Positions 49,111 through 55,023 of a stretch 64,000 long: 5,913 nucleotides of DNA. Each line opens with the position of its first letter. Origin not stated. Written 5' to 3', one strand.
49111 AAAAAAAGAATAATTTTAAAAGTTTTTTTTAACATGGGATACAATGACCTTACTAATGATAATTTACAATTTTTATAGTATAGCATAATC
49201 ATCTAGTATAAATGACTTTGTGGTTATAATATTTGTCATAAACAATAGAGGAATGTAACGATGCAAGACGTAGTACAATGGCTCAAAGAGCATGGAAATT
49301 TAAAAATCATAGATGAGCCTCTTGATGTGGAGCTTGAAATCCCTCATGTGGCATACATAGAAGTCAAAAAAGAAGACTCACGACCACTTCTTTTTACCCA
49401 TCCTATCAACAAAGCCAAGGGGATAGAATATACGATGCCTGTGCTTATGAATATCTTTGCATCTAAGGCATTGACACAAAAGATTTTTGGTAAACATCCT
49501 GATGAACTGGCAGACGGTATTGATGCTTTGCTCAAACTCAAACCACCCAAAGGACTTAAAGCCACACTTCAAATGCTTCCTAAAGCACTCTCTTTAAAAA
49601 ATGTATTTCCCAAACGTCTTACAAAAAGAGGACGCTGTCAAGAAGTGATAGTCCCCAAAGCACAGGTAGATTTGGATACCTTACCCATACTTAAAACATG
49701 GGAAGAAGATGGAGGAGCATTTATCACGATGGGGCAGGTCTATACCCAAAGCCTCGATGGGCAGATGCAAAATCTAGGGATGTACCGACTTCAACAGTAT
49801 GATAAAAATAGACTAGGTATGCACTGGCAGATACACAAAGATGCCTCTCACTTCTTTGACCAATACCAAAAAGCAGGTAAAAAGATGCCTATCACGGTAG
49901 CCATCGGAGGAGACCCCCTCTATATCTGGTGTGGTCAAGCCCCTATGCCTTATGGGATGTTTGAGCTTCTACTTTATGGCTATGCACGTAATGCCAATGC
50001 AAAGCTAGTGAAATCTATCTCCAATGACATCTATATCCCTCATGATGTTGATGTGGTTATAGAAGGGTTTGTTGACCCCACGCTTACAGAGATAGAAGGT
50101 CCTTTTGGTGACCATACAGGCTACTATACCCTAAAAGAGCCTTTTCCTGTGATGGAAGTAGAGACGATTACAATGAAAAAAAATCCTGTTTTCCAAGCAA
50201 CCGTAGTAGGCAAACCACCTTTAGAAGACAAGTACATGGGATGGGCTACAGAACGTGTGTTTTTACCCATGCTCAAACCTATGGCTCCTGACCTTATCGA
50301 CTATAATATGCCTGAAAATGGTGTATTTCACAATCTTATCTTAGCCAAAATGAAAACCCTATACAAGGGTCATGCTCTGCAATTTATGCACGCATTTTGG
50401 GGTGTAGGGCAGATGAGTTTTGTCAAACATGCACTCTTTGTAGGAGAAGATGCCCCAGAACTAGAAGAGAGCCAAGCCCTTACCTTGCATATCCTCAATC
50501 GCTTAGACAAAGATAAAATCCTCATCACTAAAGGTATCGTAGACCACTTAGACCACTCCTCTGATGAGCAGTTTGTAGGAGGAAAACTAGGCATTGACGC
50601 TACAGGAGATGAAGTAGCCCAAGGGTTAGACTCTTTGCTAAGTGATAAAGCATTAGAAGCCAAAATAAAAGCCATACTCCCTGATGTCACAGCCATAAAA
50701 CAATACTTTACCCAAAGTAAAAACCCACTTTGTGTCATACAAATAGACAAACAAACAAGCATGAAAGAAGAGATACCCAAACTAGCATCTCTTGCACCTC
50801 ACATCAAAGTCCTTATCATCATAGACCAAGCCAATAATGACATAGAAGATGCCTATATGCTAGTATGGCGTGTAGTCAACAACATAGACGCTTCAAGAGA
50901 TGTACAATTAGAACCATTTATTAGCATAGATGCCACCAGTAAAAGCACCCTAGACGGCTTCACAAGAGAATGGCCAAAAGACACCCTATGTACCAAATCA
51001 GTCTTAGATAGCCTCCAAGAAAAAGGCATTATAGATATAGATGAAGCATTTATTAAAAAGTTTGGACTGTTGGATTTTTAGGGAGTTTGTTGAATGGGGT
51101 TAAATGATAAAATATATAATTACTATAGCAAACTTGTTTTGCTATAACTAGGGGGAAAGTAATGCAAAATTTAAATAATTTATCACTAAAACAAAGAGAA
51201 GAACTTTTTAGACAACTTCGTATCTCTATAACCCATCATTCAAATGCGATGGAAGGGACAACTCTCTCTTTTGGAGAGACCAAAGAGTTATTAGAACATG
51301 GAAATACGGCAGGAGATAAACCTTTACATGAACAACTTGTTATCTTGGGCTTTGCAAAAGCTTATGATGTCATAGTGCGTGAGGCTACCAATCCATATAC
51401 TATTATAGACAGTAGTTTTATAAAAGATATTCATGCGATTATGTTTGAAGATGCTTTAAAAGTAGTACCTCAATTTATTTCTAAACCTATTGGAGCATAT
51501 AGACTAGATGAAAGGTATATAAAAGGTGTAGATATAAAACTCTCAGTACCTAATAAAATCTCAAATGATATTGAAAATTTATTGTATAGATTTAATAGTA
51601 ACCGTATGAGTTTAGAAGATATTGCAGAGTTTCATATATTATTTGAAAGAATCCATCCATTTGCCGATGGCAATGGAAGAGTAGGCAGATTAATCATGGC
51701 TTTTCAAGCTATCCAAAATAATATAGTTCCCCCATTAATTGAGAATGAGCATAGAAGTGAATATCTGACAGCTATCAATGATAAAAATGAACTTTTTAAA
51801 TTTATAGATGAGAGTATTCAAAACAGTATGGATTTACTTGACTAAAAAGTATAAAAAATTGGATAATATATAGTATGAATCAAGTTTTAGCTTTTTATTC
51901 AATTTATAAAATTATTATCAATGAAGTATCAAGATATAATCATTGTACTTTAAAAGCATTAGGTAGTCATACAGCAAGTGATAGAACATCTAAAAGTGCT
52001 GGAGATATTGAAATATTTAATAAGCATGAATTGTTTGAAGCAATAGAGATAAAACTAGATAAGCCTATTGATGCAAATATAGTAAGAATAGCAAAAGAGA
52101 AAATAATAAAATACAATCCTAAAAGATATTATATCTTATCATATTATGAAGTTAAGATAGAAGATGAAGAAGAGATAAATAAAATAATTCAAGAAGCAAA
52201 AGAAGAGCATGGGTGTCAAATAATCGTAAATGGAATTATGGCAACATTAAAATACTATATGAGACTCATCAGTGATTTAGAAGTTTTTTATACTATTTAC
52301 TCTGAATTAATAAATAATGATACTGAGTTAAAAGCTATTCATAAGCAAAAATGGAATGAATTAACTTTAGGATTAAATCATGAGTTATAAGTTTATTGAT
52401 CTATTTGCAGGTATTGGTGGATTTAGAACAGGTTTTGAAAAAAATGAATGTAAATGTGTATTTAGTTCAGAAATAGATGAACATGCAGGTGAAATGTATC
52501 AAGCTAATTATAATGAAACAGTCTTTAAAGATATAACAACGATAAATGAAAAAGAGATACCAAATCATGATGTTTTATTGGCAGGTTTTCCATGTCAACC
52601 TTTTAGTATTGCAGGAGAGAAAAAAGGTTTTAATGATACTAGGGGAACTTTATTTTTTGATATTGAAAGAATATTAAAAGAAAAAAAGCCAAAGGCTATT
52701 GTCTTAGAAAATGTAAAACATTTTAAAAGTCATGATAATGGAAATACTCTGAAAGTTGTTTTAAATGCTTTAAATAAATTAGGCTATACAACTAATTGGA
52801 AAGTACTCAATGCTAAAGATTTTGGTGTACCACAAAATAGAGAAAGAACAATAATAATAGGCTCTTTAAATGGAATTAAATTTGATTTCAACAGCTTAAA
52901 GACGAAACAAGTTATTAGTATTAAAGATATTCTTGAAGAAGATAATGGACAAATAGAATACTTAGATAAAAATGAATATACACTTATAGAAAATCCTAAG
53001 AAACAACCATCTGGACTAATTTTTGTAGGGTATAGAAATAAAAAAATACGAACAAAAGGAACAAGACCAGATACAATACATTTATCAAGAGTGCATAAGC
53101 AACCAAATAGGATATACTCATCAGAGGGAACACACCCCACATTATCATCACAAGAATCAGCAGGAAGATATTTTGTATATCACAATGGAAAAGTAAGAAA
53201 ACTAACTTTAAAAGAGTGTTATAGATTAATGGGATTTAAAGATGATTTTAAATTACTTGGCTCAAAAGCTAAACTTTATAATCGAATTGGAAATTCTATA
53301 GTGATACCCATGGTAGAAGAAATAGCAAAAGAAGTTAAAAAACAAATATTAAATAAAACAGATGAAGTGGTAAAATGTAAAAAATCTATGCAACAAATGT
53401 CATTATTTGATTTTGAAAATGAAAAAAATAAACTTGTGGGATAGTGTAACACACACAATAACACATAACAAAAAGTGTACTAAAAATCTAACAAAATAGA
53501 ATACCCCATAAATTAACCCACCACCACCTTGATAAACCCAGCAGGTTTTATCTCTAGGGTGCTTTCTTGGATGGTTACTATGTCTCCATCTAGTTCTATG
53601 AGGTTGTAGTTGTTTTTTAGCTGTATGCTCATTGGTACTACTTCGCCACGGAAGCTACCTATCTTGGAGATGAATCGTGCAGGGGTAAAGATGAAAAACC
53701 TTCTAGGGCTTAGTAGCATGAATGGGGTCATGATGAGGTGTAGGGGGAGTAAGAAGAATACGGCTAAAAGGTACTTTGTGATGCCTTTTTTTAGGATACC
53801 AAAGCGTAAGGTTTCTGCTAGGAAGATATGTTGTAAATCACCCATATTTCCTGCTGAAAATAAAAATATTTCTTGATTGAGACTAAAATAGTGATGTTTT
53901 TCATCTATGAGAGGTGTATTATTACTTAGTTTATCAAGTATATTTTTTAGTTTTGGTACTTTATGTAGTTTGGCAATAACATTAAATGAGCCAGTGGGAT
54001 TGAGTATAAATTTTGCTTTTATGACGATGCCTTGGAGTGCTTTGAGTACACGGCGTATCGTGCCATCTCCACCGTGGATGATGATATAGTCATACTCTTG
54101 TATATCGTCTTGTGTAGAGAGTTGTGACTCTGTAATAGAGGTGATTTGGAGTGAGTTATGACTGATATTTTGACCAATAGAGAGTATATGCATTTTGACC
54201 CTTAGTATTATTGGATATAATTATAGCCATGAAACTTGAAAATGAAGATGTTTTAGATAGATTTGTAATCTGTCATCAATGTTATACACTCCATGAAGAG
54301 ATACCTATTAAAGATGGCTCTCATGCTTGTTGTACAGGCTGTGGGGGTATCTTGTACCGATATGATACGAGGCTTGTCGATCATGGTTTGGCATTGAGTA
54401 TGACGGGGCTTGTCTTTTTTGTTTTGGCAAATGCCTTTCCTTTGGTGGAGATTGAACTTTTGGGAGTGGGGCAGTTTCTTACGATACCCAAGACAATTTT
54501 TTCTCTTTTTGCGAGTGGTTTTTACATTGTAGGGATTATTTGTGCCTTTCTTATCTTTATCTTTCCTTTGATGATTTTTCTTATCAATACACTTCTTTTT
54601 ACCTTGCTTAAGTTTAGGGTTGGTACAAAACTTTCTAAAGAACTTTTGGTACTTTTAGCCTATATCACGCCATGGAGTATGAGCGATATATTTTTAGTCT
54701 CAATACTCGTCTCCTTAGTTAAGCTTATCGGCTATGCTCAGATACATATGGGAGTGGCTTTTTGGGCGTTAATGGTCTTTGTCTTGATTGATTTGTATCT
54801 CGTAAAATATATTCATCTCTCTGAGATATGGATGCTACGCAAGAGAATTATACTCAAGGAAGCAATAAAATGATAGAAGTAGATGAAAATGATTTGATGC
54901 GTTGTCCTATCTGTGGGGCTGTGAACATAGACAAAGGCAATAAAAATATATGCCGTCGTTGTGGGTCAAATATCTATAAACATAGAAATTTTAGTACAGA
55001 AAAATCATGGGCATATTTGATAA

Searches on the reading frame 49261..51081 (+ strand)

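Call 92: search_protein_families(library=pfam, proteins=[window:49261-51081:+], max_evalue=0.00001)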
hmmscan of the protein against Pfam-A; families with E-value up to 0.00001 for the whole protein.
window:49261-51081:+ (606 aa): 3 families
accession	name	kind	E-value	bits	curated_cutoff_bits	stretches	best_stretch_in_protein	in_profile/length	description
PF01977.22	UbiD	-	2.1e-73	246.4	23.3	1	122-319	6-206/206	3-octaprenyl-4-hydroxybenzoate carboxy-lyase Rift-related domain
PF20696.2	UbiD_C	-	1.3e-38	132.3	24.2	2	324-447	1-127/127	3-octaprenyl-4-hydroxybenzoate carboxy-lyase C-terminal domain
PF20695.2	UbiD_N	-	2.1e-14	53.8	24.3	1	6-87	2-74/78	3-octaprenyl-4-hydroxybenzoate carboxy-lyase N-terminal domain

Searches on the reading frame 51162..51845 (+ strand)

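Call 56: search_protein_families(library=pfam, proteins=[window:51162-51845:+], max_evalue=1)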
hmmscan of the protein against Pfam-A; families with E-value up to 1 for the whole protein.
window:51162-51845:+ (227 aa): 1 family
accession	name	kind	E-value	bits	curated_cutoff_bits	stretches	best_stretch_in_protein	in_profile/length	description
PF02661.23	Fic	-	2.4e-17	64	24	1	82-181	2-91/93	Fic/DOC family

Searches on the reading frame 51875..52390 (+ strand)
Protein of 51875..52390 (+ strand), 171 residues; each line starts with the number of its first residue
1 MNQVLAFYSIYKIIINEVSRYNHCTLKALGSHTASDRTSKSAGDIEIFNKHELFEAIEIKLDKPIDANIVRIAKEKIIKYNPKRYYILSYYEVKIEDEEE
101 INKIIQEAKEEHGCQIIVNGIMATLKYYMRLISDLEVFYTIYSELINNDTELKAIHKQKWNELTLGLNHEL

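Call 56: search_protein_families(library=pfam, proteins=[window:51875-52390:+], max_evalue=1)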
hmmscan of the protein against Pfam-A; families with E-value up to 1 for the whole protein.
window:51875-52390:+ (171 aa): 2 families
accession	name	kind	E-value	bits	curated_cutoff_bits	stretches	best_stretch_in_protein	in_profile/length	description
PF09987.14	DUF2226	-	0.0097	15.9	22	1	52-129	125-197/252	Uncharacterized protein conserved in archaea (DUF2226)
PF09566.16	RE_SacI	-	0.03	14.7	19.3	1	38-82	224-267/276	SacI restriction endonuclease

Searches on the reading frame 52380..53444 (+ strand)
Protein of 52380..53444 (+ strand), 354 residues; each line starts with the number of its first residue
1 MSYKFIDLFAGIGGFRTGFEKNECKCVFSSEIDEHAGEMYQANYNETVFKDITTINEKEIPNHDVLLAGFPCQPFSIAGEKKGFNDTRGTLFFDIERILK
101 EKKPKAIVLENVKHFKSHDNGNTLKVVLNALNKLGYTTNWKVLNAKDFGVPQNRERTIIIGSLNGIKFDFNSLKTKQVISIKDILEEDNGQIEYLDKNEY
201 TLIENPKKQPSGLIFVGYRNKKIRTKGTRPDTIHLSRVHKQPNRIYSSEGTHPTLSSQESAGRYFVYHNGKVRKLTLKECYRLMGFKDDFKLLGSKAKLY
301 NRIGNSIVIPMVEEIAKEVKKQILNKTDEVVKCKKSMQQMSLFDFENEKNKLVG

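Call 92: search_protein_families(library=pfam, proteins=[window:52380-53444:+], max_evalue=0.00001)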
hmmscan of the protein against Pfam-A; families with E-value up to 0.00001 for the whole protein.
window:52380-53444:+ (354 aa): 1 family
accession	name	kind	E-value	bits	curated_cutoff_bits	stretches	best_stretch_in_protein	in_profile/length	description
PF00145.23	DNA_methylase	-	9e-98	328.1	22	1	3-321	1-324/324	C-5 cytosine-specific DNA methylase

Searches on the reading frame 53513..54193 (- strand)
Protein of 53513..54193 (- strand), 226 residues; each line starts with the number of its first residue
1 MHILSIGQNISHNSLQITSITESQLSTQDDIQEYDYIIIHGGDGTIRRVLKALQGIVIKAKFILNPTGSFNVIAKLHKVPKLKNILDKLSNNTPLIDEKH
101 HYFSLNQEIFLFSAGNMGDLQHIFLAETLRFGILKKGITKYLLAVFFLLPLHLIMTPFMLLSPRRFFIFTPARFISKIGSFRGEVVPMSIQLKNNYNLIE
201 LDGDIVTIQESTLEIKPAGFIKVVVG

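Call 56: search_protein_families(library=pfam, proteins=[window:53513-54193:-], max_evalue=1)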
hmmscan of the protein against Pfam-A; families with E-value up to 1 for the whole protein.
window:53513-54193:- (226 aa): 3 families
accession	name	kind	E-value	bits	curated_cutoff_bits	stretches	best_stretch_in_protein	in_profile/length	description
PF00781.29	DAGK_cat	-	2.8e-08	33.9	23.6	1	30-84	52-104/125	Diacylglycerol kinase catalytic domain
PF01513.26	NAD_kinase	-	0.0011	19.7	25.5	1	30-58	69-97/130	ATP-NAD kinase N-terminal domain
PF05175.20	MTS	-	0.042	13.9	23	1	5-102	70-166/170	Methyltransferase small domain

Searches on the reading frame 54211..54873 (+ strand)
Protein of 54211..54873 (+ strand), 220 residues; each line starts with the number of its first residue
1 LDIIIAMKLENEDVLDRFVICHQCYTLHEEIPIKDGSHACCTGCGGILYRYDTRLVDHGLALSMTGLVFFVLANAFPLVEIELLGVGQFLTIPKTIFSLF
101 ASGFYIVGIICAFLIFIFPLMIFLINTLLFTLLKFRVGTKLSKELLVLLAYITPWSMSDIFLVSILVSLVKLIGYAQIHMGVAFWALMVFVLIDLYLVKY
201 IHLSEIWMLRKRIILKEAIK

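Call 56: search_protein_families(library=pfam, proteins=[window:54211-54873:+], max_evalue=1)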
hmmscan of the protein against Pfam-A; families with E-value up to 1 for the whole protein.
window:54211-54873:+ (220 aa): 3 families
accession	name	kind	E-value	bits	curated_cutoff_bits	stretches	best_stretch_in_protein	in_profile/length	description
PF04403.18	PqiA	-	4.1e-32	111.7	23.8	1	59-207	4-152/156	Paraquat-inducible protein A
PF01873.23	eIF-5_eIF-2B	-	0.27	11.6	27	1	15-45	84-115/117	Domain found in IF2B/IF5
PF25017.1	zf-C2HC_3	-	0.34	11.3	24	1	33-48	18-33/47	C2HC zinc finger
